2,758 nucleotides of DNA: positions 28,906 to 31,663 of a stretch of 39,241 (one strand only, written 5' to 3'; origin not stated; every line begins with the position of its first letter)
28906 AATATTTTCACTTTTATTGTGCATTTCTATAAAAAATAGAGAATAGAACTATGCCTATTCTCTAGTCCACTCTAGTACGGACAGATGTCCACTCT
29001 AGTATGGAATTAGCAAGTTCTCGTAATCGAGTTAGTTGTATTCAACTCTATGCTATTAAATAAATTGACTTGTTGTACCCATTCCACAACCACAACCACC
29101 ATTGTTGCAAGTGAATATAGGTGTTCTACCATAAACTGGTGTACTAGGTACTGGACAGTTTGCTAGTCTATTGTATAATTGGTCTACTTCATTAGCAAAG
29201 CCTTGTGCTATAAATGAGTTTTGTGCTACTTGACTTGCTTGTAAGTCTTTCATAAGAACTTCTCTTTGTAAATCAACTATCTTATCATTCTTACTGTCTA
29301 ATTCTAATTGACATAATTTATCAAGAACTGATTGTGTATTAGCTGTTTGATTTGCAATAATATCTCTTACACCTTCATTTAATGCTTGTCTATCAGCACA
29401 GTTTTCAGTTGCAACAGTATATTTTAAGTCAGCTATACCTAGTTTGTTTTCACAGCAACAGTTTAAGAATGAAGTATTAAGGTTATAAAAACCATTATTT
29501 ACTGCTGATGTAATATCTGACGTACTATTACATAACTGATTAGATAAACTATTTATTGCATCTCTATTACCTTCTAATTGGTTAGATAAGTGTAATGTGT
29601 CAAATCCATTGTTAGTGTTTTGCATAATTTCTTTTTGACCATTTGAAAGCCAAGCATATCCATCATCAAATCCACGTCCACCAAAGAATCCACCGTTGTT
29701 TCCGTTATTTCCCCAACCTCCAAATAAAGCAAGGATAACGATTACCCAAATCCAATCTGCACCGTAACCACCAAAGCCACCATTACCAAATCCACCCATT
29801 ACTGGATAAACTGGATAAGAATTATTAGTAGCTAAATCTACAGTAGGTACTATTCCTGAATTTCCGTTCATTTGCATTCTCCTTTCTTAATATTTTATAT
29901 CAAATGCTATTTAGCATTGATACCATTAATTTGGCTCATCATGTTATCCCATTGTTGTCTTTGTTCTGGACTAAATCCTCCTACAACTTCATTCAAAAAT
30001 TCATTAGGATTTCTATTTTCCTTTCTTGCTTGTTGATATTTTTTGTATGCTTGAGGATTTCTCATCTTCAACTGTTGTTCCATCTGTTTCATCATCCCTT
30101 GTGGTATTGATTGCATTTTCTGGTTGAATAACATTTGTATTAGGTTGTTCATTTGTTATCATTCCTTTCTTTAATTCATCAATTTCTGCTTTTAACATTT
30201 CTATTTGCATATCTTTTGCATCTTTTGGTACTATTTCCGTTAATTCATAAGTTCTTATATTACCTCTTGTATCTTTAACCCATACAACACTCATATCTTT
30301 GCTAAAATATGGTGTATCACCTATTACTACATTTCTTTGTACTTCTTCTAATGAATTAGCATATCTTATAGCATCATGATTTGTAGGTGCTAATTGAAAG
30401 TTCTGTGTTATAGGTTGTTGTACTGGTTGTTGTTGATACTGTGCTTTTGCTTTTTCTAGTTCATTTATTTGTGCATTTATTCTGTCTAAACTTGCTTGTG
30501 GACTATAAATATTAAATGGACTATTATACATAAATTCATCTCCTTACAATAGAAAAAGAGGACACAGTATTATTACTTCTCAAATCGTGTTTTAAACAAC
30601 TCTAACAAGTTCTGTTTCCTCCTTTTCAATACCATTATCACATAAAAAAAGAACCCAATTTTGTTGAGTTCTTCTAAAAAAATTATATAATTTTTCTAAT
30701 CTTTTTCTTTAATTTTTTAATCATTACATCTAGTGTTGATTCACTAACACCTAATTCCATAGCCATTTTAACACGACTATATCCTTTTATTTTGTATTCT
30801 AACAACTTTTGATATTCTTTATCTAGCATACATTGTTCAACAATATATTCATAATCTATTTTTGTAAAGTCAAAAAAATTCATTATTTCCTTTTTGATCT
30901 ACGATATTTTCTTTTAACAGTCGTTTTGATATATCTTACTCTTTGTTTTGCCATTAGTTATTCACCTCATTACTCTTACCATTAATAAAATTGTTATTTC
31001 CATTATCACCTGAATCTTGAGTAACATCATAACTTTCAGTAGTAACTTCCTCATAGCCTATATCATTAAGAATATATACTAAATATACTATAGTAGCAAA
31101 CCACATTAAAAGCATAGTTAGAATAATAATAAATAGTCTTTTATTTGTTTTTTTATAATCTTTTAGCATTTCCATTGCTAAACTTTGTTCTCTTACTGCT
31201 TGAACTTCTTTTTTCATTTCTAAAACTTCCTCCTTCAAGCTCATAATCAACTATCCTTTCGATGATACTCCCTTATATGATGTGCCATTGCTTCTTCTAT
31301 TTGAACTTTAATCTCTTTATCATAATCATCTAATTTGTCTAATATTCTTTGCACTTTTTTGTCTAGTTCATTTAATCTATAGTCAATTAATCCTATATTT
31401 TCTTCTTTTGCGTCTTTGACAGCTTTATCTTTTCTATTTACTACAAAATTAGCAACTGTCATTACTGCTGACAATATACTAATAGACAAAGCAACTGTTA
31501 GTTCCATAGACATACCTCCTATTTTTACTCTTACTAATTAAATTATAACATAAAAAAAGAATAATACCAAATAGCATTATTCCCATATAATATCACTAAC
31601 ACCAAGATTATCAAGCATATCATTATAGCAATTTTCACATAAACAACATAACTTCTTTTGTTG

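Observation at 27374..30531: Run of compositionally extreme orphan proteins resembling coat/exosporium building blocks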

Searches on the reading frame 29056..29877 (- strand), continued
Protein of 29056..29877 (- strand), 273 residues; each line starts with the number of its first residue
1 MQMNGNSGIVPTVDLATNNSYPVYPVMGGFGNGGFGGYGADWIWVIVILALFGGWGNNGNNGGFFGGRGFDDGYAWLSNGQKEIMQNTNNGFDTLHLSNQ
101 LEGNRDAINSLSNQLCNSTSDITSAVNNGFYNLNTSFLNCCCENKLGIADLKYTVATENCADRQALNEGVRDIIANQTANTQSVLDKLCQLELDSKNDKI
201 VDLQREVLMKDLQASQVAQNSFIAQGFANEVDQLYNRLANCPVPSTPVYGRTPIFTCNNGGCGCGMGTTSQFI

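Call 104: find_encoding_contigs(protein=P0046, flank=9000, max_places=2)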
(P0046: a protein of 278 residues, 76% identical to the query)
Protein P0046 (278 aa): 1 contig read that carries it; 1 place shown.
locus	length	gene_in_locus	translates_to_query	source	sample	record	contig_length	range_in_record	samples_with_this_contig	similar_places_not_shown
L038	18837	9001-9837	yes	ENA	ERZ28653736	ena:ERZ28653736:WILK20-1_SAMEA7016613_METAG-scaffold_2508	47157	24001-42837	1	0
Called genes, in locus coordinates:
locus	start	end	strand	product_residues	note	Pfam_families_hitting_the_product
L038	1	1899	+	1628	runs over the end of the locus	-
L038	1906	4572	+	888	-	PF00041:fn3 (faint)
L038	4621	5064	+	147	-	-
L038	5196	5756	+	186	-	-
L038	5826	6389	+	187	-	PF04647:AgrB (faint)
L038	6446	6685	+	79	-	-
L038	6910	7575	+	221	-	PF09681:Phage_rep_org_N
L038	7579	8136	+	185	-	-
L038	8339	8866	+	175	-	-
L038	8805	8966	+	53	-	-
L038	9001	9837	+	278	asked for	-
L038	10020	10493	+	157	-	-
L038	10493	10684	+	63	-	-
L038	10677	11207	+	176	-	-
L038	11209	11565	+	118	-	-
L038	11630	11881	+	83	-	-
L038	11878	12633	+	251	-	PF01551:Peptidase_M23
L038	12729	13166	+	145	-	PF00436:SSB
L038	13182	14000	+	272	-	PF07083:DUF1351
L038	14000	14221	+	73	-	-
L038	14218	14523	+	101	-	-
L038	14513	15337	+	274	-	PF03837:RecT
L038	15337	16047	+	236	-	PF00753:Lactamase_B (faint), PF12706:Lactamase_B_2 (weak)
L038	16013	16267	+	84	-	-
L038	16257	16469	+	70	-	PF01381:HTH_3 (weak)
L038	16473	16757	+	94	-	-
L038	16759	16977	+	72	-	-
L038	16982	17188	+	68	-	-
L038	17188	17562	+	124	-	-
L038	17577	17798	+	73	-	-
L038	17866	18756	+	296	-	PF02899:Phage_int_SAM_1 (weak), PF13495:Phage_int_SAM_4 (weak), PF00589:Phage_integrase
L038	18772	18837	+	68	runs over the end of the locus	-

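Call 108: search_dna_similar(query=window:29056-29877:-, collection=plasmids, mode=protein, max_rows=15, max_evalue=0.001)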
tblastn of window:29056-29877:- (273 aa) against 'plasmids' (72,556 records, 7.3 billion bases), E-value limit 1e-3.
Records with a match: 1; places in all: 1; records where one place covers at least 80% of the query: 0.
Best place of each record, by identity: <60% 1.
By first word of the organism name: Vescimonas 1.
By predicted mobility (MOB-suite, as given by PLSDB): non-mobilizable 1.
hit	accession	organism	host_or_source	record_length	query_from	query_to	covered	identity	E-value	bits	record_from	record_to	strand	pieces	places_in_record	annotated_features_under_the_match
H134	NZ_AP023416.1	Vescimonas fastidiosa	Homo sapiens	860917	139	245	39%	36.4%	7e-9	64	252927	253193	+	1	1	hypothetical protein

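Call 109: get_annotated_region(hit=H134, flank=9000)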
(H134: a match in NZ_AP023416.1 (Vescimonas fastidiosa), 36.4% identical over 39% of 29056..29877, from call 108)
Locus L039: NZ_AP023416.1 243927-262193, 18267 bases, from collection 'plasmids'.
description: Vescimonas fastidiosa strain MM35 plasmid pMM35_01
organism: Vescimonas fastidiosa (NCBI taxid 2714353)
taxonomy: Bacteria; Bacillota; Clostridia; Eubacteriales; Oscillospiraceae; Vescimonas; Vescimonas fastidiosa
host: -; source: Homo sapiens; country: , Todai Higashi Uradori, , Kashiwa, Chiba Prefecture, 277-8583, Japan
typing (MOB-suite, as given by PLSDB): non-mobilizable
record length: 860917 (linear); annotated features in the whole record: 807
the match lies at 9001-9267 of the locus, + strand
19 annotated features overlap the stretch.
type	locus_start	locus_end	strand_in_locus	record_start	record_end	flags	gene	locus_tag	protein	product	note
CDS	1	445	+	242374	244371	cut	-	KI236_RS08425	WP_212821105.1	hypothetical protein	-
CDS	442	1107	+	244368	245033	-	-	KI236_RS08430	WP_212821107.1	hypothetical protein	-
CDS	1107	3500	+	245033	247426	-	-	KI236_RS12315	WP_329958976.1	phage tail protein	-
CDS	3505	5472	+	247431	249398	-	-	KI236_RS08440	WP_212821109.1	DUF859 family phage minor structural protein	-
CDS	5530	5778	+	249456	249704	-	-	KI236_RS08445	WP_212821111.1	hypothetical protein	-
CDS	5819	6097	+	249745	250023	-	-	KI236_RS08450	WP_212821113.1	phage holin family protein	-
CDS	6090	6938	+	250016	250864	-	-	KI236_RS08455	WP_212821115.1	N-acetylmuramoyl-L-alanine amidase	GO:0009253 - peptidoglycan catabolic process [Evidence IEA]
CDS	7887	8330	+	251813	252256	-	-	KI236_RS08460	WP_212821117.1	hypothetical protein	-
CDS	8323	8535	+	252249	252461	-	-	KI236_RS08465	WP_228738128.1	hypothetical protein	-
CDS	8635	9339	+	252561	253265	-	-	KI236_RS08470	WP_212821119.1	hypothetical protein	-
CDS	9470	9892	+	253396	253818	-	-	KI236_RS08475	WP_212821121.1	hypothetical protein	-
CDS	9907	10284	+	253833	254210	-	-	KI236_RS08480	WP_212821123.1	hypothetical protein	-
CDS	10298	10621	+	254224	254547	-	-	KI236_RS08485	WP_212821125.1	hypothetical protein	-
CDS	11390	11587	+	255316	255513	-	-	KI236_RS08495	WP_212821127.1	hypothetical protein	-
CDS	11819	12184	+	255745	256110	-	-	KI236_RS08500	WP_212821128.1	L-lactate permease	GO:0015727 - lactate transport [Evidence IEA]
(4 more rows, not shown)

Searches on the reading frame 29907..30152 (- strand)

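Call 5: search_protein_families(library=phrogs, proteins=[window:29907-30152:-], max_evalue=0.01)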
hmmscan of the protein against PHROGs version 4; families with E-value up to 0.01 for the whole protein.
window:29907-30152:- (81 aa): 0 families

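Call 6: search_protein_families(library=pfam, proteins=[window:29907-30152:-], max_evalue=0.1)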
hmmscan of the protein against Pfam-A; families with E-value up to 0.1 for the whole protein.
window:29907-30152:- (81 aa): 1 family
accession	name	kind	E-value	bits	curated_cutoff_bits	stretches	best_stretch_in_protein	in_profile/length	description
PF05388.16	Carbpep_Y_N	-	0.009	16.8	25.8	1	17-74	24-90/127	Carboxypeptidase Y pro-peptide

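Call 17: search_protein_families(library=ncbifam, proteins=[window:29907-30152:-], max_evalue=0.1)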
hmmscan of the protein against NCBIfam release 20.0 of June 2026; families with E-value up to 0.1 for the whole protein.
window:29907-30152:- (81 aa): 0 families

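Call 72: search_protein_families(library=padloc, proteins=[window:29907-30152:-], max_evalue=0.01)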
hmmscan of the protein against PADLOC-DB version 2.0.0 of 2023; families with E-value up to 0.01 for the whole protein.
window:29907-30152:- (81 aa): 0 families

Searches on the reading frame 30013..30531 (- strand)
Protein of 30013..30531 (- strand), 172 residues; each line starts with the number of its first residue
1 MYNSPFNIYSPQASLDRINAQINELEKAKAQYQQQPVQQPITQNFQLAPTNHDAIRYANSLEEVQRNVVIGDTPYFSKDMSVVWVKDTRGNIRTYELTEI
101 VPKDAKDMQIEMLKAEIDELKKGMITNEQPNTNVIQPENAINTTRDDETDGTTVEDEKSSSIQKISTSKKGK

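Call 5: search_protein_families(library=phrogs, proteins=[window:30013-30531:-], max_evalue=0.01)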
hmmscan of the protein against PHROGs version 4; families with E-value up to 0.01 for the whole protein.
window:30013-30531:- (172 aa): 1 family
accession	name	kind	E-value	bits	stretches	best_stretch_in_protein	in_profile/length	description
phrog_12210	-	unknown function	0.0092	16.9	1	105-130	22-47/51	-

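Call 6: search_protein_families(library=pfam, proteins=[window:30013-30531:-], max_evalue=0.1)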
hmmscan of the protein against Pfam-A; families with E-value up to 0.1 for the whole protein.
window:30013-30531:- (172 aa): 4 families
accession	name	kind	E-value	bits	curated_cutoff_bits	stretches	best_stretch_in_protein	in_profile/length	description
PF02222.28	ATP-grasp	-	0.025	14.7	27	1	52-105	54-107/179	ATP-grasp domain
PF15936.10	DUF4749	-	0.03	15.5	28.7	1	2-39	7-43/93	Domain of unknown function (DUF4749)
PF16326.10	ABC_tran_CTD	-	0.034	14.8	32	0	12-45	7-40/69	ABC transporter C-terminal domain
PF25803.1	Spectrin_SYNE1_2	-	0.082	13.7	27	0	103-129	2-28/113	Nesprin-1, spectrin repeats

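Call 17: search_protein_families(library=ncbifam, proteins=[window:30013-30531:-], max_evalue=0.1)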
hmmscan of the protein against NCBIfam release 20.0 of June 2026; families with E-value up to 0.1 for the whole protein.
window:30013-30531:- (172 aa): 3 families
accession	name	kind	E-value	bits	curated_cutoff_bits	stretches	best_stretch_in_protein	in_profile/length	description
NF004679.0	PRK06019.1-5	equivalog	0.0072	15.2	326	1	65-117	171-222/376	5-(carboxyamino)imidazole ribonucleotide synthase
NF047938.1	UbqsynUb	equivalog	0.029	14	275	1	17-68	137-188/201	ubiquinone biosynthesis protein UbiJ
NF010725.0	PRK14127.1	equivalog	0.076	13.4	91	0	14-62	54-99/111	cell division regulator GpsB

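Call 72: search_protein_families(library=padloc, proteins=[window:30013-30531:-], max_evalue=0.01)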
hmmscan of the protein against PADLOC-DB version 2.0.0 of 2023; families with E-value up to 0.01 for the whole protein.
window:30013-30531:- (172 aa): 0 families

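Call 94: search_dna_similar(query=window:30013-30531:-, collection=phages, mode=protein, max_rows=40, max_evalue=0.01)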
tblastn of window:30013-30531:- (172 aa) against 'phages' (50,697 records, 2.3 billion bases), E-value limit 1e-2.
No match.

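Call 105: search_solved_structures(query=window:30013-30531:-, max_evalue=1)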
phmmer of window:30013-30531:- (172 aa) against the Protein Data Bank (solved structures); distinct sequences matched with E-value up to 1: 2.
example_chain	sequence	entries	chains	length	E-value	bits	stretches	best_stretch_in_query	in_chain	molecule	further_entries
4a2q_A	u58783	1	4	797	0.056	16.9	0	79-133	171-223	RETINOIC ACID INDUCIBLE PROTEIN I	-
4a2w_A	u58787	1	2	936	0.078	16.5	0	79-133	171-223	RETINOIC ACID INDUCIBLE PROTEIN I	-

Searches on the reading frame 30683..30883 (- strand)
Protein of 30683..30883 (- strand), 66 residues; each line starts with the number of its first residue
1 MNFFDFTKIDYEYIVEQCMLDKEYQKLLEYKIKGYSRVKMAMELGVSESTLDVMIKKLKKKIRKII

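Call 5: search_protein_families(library=phrogs, proteins=[window:30683-30883:-], max_evalue=0.01)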
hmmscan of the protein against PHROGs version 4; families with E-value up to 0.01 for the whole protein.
window:30683-30883:- (66 aa): 10 families
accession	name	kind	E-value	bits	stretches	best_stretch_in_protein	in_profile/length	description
phrog_1740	-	transcription regulation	7.3e-05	22.4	1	5-65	155-215/567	RNA polymerase sigma factor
phrog_3855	-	DNA, RNA and nucleotide metabolism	0.00042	21.7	1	22-60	67-105/115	HTH DNA binding protein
phrog_20467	-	DNA, RNA and nucleotide metabolism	0.0013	19.6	1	21-59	65-103/112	HNH endonuclease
phrog_5767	-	transcription regulation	0.0023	18.4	1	9-62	279-332/393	sigma factor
phrog_35274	-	unknown function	0.0055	18.1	1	17-61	35-78/123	-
phrog_248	-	transcription regulation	0.0055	17.8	1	12-56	84-127/161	transcriptional activator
phrog_11758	-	unknown function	0.0061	16.8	1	3-65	199-260/263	-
phrog_87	-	other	0.0076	17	1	22-64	129-170/227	metallo-protease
phrog_36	-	transcription regulation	0.009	16.6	1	20-66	140-187/220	transcriptional regulator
phrog_24049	-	unknown function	0.0091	17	1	19-61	17-58/149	-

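Call 6: search_protein_families(library=pfam, proteins=[window:30683-30883:-], max_evalue=0.1)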
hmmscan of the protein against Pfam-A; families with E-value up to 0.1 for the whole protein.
window:30683-30883:- (66 aa): 8 families
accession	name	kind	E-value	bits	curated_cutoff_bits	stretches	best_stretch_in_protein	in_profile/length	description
PF00196.25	GerE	-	0.0035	17.4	23.5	1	27-62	10-45/57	Bacterial regulatory proteins, luxR family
PF08281.18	Sigma70_r4_2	-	0.0044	17.1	25.7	1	19-62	10-54/54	Sigma-70, region 4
PF04967.18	HTH_10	-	0.011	16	23.1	1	39-62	28-51/53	HTH DNA binding domain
PF13518.12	HTH_28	-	0.019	15.5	25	1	26-59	4-37/52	Helix-turn-helix domain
PF01325.25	Fe_dep_repress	-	0.023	15.4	26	1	36-60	24-48/60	Iron dependent repressor, N-terminal DNA binding domain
PF05043.19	Mga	-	0.025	15.6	21.1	1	27-64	21-60/87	Mga helix-turn-helix domain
PF00486.34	Trans_reg_C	-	0.051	14.1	26.2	1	45-64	40-59/77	Transcriptional regulatory protein, C terminal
PF08279.18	HTH_11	-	0.071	13.4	25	1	38-65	19-46/55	HTH domain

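Call 72: search_protein_families(library=padloc, proteins=[window:30683-30883:-], max_evalue=0.01)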
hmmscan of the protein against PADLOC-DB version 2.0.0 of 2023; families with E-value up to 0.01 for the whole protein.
window:30683-30883:- (66 aa): 3 families
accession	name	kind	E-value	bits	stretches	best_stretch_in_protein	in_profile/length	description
PDLC01268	CasR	-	0.00016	19.7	1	8-61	112-164/179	"CAS-I,CAS-II,CAS-III,CAS-IV,CAS-V,CAS-VI; associated_signaling"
PDLC01434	CasR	-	0.00088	17.2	1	16-61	124-168/191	"CAS-I,CAS-II,CAS-III,CAS-IV,CAS-V,CAS-VI; associated_signaling"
PDLC03672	HEase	-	0.0024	15.7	1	28-64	153-189/199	homing endonuclease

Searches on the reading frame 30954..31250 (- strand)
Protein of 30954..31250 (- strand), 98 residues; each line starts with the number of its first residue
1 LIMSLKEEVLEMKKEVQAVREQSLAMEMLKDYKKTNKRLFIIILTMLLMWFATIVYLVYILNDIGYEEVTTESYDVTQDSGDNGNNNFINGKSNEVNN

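Call 8: search_protein_families(library=phrogs, proteins=[window:30954-31250:-], max_evalue=0.001)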
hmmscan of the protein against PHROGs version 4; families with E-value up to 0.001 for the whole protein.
window:30954-31250:- (98 aa): 0 families

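Call 17: search_protein_families(library=ncbifam, proteins=[window:30954-31250:-], max_evalue=0.1)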
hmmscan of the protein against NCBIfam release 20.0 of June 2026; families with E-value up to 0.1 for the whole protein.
window:30954-31250:- (98 aa): 1 family
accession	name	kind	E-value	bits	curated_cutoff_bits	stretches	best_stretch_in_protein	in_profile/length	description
TIGR01301.1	GPH_sucrose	subfamily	0.076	11.8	511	1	15-67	236-288/476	sucrose/proton symporter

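Call 77: search_protein_families(library=pfam, proteins=[window:30954-31250:-], max_evalue=0.01)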
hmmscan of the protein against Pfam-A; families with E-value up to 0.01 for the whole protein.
window:30954-31250:- (98 aa): 1 family
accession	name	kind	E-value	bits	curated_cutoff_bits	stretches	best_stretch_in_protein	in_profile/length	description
PF03907.18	Spo7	-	0.0084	16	27.5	1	33-74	24-65/211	Spo7-like protein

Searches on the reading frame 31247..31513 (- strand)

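Call 8: search_protein_families(library=phrogs, proteins=[window:31247-31513:-], max_evalue=0.001)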
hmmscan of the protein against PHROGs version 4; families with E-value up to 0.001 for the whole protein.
window:31247-31513:- (88 aa): 2 families
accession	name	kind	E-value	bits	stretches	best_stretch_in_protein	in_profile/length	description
phrog_1863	-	unknown function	4.6e-05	24.3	1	3-69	4-68/97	-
phrog_1296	-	lysis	0.00021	22.2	1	9-72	7-68/93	holin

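Call 77: search_protein_families(library=pfam, proteins=[window:31247-31513:-], max_evalue=0.01)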
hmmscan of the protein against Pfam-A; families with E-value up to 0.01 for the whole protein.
window:31247-31513:- (88 aa): 2 families
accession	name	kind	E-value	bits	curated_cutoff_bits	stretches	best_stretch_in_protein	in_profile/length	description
PF24073.1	DUF7365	-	0.00022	21.7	27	1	3-80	7-80/101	Coiled-coil region of unknown function (DUF7365)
PF24838.2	8xMP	-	0.0071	16.6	30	1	6-49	50-93/136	Octameric membrane protein family (8xMP)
